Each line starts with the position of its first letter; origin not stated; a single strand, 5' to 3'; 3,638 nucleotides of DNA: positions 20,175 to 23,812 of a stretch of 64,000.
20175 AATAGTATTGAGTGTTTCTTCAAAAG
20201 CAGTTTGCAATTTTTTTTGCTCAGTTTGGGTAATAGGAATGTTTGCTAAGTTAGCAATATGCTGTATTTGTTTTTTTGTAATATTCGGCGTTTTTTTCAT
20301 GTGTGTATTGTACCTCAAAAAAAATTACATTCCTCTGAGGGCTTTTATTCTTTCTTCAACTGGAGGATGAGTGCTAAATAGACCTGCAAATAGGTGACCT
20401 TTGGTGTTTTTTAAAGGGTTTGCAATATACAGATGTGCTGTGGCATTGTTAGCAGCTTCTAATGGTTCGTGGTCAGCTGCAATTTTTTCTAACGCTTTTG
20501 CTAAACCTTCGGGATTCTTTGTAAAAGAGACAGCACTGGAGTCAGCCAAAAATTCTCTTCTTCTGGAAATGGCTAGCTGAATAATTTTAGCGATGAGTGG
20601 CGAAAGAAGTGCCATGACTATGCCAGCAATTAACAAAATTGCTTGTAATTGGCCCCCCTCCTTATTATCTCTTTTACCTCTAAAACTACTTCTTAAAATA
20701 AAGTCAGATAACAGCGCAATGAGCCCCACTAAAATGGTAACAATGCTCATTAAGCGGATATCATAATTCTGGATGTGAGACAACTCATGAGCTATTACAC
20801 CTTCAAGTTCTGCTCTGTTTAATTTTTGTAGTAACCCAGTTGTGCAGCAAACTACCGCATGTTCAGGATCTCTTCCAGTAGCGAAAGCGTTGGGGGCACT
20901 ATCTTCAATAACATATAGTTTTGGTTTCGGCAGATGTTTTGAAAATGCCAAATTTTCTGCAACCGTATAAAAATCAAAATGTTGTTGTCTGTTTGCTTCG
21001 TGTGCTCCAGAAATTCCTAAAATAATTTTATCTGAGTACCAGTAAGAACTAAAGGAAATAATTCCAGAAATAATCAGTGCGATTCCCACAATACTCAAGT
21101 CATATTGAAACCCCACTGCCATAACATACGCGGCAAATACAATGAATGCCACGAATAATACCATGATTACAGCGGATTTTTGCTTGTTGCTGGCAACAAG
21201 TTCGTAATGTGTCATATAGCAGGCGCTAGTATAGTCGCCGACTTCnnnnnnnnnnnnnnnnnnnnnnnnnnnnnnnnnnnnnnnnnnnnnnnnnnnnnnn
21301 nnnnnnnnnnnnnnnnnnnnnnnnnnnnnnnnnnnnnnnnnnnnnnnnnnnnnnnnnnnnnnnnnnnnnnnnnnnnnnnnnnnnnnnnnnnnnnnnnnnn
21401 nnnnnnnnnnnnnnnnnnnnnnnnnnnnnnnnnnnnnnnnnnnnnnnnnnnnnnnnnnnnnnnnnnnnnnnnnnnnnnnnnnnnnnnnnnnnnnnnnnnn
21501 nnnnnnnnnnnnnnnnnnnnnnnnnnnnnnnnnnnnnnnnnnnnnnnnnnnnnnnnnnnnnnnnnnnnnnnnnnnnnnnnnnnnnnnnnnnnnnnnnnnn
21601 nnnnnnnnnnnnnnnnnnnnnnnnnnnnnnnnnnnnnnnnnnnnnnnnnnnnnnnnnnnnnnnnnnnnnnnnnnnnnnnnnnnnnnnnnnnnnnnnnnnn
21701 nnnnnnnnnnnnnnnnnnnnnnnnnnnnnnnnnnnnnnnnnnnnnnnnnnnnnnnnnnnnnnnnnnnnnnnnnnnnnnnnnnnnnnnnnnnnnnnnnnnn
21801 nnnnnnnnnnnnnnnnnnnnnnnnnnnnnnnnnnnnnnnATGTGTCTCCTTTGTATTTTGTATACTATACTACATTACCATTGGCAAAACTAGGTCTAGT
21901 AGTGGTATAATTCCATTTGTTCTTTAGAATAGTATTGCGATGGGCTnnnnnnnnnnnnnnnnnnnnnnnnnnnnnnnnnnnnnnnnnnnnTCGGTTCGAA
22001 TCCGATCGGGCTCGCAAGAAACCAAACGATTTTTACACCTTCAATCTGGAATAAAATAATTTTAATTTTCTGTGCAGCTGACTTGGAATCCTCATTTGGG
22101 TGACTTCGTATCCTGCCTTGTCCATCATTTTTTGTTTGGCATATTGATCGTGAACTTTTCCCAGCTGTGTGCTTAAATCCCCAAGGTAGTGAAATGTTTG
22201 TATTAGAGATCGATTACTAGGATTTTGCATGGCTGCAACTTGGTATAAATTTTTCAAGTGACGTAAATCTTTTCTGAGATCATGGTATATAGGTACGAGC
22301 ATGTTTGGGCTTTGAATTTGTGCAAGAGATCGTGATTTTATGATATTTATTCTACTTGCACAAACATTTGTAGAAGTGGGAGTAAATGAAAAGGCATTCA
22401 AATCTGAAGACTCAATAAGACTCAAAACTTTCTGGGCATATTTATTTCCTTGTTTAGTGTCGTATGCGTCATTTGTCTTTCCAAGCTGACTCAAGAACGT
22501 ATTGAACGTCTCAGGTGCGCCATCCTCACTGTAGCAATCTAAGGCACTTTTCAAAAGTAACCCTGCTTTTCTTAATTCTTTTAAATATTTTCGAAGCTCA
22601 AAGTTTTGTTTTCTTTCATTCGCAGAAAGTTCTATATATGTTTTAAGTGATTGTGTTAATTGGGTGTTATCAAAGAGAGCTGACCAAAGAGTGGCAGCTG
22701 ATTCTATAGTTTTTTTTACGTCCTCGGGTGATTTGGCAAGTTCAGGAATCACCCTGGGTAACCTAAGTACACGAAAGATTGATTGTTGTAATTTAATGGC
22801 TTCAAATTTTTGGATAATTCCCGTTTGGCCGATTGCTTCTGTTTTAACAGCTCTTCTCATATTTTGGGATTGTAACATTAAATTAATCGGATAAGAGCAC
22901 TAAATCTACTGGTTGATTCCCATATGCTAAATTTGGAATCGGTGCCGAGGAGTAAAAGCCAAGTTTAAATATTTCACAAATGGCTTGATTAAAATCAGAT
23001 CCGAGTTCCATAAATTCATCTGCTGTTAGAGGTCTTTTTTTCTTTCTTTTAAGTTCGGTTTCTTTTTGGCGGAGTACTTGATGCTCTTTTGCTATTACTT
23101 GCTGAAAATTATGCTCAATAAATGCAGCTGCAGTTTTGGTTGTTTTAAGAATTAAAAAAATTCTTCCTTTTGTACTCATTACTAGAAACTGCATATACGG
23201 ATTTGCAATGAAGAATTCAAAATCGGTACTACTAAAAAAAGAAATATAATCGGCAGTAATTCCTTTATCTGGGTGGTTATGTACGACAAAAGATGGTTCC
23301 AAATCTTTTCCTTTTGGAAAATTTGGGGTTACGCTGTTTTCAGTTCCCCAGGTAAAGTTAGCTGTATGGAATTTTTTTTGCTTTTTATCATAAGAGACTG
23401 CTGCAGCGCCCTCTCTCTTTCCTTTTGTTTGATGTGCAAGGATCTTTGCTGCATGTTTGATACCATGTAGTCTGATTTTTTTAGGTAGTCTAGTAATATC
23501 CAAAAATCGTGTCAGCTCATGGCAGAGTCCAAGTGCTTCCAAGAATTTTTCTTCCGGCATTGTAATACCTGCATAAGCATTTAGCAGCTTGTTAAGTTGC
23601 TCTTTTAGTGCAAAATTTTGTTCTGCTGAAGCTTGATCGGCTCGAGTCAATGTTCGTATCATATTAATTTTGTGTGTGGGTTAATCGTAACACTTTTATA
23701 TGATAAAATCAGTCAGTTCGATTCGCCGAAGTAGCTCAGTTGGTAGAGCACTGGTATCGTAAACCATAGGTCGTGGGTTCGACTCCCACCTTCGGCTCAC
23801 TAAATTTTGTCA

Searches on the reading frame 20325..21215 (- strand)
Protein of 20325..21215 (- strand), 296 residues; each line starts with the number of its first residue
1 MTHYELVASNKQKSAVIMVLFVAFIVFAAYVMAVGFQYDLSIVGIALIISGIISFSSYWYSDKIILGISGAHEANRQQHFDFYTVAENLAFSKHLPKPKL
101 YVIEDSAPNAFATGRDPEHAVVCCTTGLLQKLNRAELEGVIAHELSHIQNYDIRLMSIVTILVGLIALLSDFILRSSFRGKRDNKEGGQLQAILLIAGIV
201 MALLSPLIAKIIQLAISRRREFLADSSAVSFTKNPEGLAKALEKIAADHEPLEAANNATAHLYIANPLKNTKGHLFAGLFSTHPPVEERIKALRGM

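Call 47: find_related_loci(query=window:20325-21215:-, collection=genome_contigs, flank=10000)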
Query window:20325-21215:- (296 aa) in genome_contigs; peptide patterns used: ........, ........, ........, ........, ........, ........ (x = any residue, [..] = any of these).
372 stretches matched a pattern; 206 encode a relative of the query (tblastn E <= 1e-3); the best 80 are kept; 80 distinct loci.
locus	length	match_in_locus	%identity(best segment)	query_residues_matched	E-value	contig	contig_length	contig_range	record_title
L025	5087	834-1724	88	1-296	0e+0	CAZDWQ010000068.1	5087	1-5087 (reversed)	MAG TPA_asm: uncultured Pseudomonadales bacterium isolate SRP192515_co1_182 genome assembly, contig: NODE_17858_length_5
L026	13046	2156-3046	84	1-296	2e-175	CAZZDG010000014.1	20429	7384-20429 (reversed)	MAG TPA_asm: uncultured Pseudomonadales bacterium isolate binchicken_co321_113 genome assembly, contig: NODE_965_length_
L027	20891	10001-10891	82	1-296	7e-168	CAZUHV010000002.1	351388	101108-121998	MAG TPA_asm: uncultured Pseudomonadales bacterium isolate binchicken_co277_32 genome assembly, contig: NODE_47_length_35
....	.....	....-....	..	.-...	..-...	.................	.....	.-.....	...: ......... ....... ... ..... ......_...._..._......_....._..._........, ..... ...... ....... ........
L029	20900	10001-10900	70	1-295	1e-142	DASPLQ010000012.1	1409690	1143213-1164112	MAG TPA_asm: Vitreimonas sp. isolate SMAG_U12069 k141_91001, whole genome shotgun sequence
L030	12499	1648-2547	71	1-296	4e-142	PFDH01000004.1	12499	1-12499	MAG: Candidatus Pacebacteria bacterium CG10_big_fil_rev_8_21_14_0_10_44_11 CG10_8_21_14_0.10_scaffold_5022_c, whole geno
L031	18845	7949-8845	71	1-296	3e-142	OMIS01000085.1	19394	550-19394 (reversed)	bacterium isolate AM_0466 genome assembly, contig: AM_0466_85, whole genome shotgun sequence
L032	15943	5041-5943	70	1-294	5e-142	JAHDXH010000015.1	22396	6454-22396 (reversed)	MAG: Patescibacteria group bacterium isolate PAT3 NODE_3219_length_22396_cov_6.851887, whole genome shotgun sequence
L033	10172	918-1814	70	1-294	2e-141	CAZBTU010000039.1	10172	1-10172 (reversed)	MAG TPA_asm: uncultured Pseudomonadales bacterium isolate SRP286056_co2_100 genome assembly, contig: NODE_11104_length_1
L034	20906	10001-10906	69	1-296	5e-141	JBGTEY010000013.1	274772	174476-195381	MAG: Patescibacteria group bacterium isolate JTS-RE179 k141_3005249, whole genome shotgun sequence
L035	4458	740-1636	69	1-294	2e-143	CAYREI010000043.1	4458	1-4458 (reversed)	MAG TPA_asm: uncultured Pseudomonadales bacterium isolate SRP191223_co1_123 genome assembly, contig: NODE_29195_length_4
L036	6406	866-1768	68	1-296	1e-140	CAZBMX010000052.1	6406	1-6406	MAG TPA_asm: uncultured Pseudomonadales bacterium isolate SRP192515_co1_124 genome assembly, contig: NODE_12780_length_6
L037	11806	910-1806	69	1-294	5e-140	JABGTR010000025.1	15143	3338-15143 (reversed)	MAG: Candidatus Paceibacterota bacterium isolate SI034_bin135 k141_1173670, whole genome shotgun sequence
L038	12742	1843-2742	69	1-294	3e-139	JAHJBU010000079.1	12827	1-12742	MAG: Patescibacteria group bacterium isolate Modern_marine.mb.272 Modern_marine.mb.272_k141_1920894, whole genome shotgu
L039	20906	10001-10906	68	1-296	4e-139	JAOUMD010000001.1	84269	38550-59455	MAG: Candidatus Paceibacterota bacterium isolate 8_1_July_SF_Bin25 8_1_July_SF_Bin25_scaffold_57_c1, whole genome shotgu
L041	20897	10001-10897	68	1-296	8e-138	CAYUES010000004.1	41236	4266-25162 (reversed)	MAG TPA_asm: uncultured Pseudomonadales bacterium isolate SRP329715_co2_11 genome assembly, contig: NODE_1971_length_412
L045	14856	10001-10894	66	1-293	7e-135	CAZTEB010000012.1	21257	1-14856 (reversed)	MAG TPA_asm: uncultured Pseudomonadales bacterium isolate SRP334346_co1_115 genome assembly, contig: NODE_2226_length_21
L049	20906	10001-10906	69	1-296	4e-132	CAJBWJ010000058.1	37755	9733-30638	uncultured bacterium isolate Loc080925-5-5m_bin-0562 genome assembly, contig: bin-0562:58/86, whole genome shotgun seque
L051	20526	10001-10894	67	1-294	9e-131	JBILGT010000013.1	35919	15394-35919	MAG: Limisphaerales bacterium isolate ME2016-09-28_3300042471_group7_bin68 Rohwer_bin1526_scaffold_407_c1, whole genome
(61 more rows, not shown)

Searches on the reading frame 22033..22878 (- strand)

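Call 4: search_protein_families(library=pfam, proteins=[window:22033-22878:-], max_evalue=0.1)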
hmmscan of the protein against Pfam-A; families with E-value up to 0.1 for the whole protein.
window:22033-22878:- (281 aa): 1 family
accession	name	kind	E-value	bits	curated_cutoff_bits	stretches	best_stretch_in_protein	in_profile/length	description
PF21100.3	MCM_C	-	0.027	14.7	27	1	92-116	37-61/64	MCM protein C-terminal winged helix-turn-helix domain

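Call 5: search_protein_families(library=phrogs, proteins=[window:22033-22878:-], max_evalue=0.1)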
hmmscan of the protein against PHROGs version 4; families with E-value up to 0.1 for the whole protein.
window:22033-22878:- (281 aa): 2 families
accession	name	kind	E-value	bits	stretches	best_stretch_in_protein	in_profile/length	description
phrog_2981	-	unknown function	0.038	15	1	71-111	85-125/188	-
phrog_12834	-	unknown function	0.088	13.1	0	107-161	254-307/345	-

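Call 38: search_protein_families(library=ncbifam, proteins=[window:22033-22878:-], max_evalue=0.1)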
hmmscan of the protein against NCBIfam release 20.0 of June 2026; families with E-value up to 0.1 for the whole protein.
window:22033-22878:- (281 aa): 0 families

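Call 39: search_protein_families(library=padloc, proteins=[window:22033-22878:-], max_evalue=0.1)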
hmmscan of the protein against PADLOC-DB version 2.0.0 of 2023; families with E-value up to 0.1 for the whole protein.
window:22033-22878:- (281 aa): 0 families

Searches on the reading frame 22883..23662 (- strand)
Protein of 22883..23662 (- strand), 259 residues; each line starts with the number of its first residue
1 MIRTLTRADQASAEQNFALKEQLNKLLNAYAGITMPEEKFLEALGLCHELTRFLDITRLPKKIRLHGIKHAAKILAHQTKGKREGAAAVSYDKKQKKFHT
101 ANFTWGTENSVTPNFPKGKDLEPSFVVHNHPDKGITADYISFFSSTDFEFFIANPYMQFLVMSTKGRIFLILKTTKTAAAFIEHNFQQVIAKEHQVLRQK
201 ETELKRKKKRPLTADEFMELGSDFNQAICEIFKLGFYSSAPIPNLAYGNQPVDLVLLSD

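Call 4: search_protein_families(library=pfam, proteins=[window:22883-23662:-], max_evalue=0.1)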
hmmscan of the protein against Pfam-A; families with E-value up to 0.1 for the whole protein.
window:22883-23662:- (259 aa): 2 families
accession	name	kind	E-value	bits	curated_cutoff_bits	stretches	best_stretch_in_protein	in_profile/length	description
PF14220.11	DUF4329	-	0.036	14.5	28.6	1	82-175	19-108/116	Domain of unknown function (DUF4329)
PF18297.6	NFACT-R_2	-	0.061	13.9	26.9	0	66-99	54-87/104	NFACT protein RNA binding domain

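Call 5: search_protein_families(library=phrogs, proteins=[window:22883-23662:-], max_evalue=0.1)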
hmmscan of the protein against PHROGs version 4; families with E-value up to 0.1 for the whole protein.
window:22883-23662:- (259 aa): 0 families

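Call 23: find_encoding_contigs(protein=window:22883-23662:-, flank=10000, max_places=8)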
Protein window:22883-23662:- (259 aa): 6 contigs read that carry it; 4 places shown.
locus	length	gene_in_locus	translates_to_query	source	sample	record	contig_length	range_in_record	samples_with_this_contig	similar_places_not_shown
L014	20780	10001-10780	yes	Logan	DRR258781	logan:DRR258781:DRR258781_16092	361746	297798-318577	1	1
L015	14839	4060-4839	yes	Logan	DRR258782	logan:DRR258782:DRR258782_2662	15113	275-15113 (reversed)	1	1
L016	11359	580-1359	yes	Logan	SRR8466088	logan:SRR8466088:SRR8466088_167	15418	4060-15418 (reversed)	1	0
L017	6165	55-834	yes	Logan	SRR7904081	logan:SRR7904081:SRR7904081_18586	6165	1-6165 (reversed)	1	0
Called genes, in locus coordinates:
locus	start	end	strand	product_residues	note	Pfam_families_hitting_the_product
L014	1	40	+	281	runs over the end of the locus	PF02195:ParB_N, PF08535:KorB (faint), PF17762:HTH_ParB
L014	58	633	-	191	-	PF10502:Peptidase_S26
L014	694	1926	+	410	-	PF01943:Polysacc_synt, PF13440:Polysacc_synt_3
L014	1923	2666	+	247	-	PF00535:Glycos_transf_2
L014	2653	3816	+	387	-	PF04932:Wzy_C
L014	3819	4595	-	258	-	PF09136:Glucodextran_B, PF17936:Big_6 (weak), PF19077:Big_13 (faint), PF09136:Glucodextran_B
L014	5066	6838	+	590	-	PF01551:Peptidase_M23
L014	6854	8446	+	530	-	-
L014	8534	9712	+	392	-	-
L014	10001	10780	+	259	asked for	-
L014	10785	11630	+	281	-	-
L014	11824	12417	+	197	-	PF04011:LemA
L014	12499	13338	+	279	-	PF01435:Peptidase_M48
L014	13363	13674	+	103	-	PF02686:GatC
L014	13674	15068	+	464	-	PF01425:Amidase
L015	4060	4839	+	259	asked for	-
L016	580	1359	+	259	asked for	-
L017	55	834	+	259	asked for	-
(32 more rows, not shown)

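Call 38: search_protein_families(library=ncbifam, proteins=[window:22883-23662:-], max_evalue=0.1)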
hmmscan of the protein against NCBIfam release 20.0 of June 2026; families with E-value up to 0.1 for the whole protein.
window:22883-23662:- (259 aa): 0 families

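Call 39: search_protein_families(library=padloc, proteins=[window:22883-23662:-], max_evalue=0.1)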
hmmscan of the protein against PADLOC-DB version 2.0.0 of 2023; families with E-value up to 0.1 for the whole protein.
window:22883-23662:- (259 aa): 0 families
